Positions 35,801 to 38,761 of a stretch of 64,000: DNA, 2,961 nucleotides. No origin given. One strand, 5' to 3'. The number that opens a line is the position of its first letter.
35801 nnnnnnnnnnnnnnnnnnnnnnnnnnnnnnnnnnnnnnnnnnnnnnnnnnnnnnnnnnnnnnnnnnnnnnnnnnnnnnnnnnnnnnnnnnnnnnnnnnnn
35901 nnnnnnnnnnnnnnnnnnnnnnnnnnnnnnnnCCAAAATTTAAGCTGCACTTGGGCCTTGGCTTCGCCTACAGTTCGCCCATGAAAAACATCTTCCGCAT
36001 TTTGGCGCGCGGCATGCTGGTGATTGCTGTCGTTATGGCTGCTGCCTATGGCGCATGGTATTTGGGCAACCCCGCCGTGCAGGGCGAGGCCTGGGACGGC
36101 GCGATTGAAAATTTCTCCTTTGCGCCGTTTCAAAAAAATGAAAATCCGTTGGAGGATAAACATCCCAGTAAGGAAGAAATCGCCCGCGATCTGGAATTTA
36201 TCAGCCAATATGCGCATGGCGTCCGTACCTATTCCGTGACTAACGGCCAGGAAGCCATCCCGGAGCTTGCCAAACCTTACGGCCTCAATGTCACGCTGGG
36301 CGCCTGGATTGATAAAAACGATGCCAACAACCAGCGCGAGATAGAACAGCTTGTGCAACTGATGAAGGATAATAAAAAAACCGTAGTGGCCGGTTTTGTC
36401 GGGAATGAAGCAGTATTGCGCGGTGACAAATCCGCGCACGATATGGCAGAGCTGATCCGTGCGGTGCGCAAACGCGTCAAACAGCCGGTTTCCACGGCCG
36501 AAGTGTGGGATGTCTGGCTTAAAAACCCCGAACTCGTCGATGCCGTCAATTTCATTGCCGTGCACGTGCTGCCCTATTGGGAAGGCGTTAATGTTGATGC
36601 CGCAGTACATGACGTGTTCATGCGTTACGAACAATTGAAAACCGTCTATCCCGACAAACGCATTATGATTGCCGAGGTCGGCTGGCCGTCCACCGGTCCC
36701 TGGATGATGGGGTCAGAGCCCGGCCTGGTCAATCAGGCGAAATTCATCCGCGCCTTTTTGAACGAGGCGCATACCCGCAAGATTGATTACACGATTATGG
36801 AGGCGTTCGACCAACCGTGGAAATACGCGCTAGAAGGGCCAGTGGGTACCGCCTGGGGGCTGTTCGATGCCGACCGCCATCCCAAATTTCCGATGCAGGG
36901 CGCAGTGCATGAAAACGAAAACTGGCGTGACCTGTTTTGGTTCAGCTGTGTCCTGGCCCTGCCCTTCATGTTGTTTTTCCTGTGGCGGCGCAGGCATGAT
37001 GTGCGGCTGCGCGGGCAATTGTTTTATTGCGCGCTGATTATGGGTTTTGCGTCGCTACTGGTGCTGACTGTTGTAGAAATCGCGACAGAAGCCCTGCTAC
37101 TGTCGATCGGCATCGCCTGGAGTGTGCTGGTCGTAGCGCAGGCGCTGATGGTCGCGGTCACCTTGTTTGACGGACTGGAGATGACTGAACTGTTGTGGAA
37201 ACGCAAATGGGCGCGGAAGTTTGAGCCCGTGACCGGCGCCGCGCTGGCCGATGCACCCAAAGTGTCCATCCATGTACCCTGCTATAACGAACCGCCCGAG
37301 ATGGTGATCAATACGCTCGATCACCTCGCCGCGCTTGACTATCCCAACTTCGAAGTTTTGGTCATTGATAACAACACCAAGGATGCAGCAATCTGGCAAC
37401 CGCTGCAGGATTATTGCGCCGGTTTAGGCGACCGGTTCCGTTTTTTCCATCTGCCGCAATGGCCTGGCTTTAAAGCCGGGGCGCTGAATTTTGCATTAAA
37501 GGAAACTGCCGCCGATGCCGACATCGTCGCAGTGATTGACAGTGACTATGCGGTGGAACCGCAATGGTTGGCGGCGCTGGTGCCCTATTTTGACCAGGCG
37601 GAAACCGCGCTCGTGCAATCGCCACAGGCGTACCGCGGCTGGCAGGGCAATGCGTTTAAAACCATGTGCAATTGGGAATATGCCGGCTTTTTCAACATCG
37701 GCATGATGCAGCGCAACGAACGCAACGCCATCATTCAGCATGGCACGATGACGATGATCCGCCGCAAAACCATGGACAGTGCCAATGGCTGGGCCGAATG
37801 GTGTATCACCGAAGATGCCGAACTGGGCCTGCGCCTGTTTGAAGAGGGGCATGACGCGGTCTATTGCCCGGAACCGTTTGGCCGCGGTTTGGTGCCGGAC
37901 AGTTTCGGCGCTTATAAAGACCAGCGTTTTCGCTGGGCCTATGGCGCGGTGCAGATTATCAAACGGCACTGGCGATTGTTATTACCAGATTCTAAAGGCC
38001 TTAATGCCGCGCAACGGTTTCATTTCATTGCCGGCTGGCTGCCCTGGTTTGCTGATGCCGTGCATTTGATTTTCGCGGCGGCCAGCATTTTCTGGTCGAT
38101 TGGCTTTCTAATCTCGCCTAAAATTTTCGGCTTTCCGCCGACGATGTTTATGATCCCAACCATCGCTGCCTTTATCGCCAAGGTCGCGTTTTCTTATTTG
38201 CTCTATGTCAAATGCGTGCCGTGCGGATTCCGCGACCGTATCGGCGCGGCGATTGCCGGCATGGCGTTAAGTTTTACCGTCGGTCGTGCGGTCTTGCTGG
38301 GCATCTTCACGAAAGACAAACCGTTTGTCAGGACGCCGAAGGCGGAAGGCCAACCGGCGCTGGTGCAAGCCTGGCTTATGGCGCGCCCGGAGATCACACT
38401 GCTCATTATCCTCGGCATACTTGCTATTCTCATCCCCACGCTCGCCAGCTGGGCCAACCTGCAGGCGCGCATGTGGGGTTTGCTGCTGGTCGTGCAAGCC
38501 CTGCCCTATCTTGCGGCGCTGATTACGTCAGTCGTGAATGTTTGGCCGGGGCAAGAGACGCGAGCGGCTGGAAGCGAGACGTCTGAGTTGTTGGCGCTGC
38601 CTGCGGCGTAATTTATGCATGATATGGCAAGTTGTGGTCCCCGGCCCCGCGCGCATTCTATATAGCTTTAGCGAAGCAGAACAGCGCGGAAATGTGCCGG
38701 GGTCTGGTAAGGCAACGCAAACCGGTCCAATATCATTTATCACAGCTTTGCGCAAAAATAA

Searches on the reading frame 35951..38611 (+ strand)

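Call 29: search_protein_families(library=pfam, proteins=[window:35951-38611:+])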
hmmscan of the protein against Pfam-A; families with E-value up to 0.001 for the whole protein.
window:35951-38611:+ (886 aa): 6 families
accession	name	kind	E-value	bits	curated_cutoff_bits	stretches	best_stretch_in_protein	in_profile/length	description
PF13641.12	Glyco_tranf_2_3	-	5.6e-30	105.5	27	1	436-665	1-230/230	Glycosyltransferase like family 2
PF00535.33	Glycos_transf_2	-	3.4e-28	99.1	23.3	1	439-606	1-162/168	Glycosyl transferase family 2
PF13632.12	Glyco_trans_2_3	-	1.5e-22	80.9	27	1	525-720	1-160/198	Glycosyl transferase family group 2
PF13506.12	Glyco_transf_21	-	1.8e-09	37.7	21.7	1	519-663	27-173/174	Glycosyl transferase family 21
PF00332.24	Glyco_hydro_17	-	2.4e-06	27.9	28.2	1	230-314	218-303/306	Glycosyl hydrolases family 17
PF03552.20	Cellulose_synt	-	0.00013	21.1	24.7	1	612-703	415-509/722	Cellulose synthase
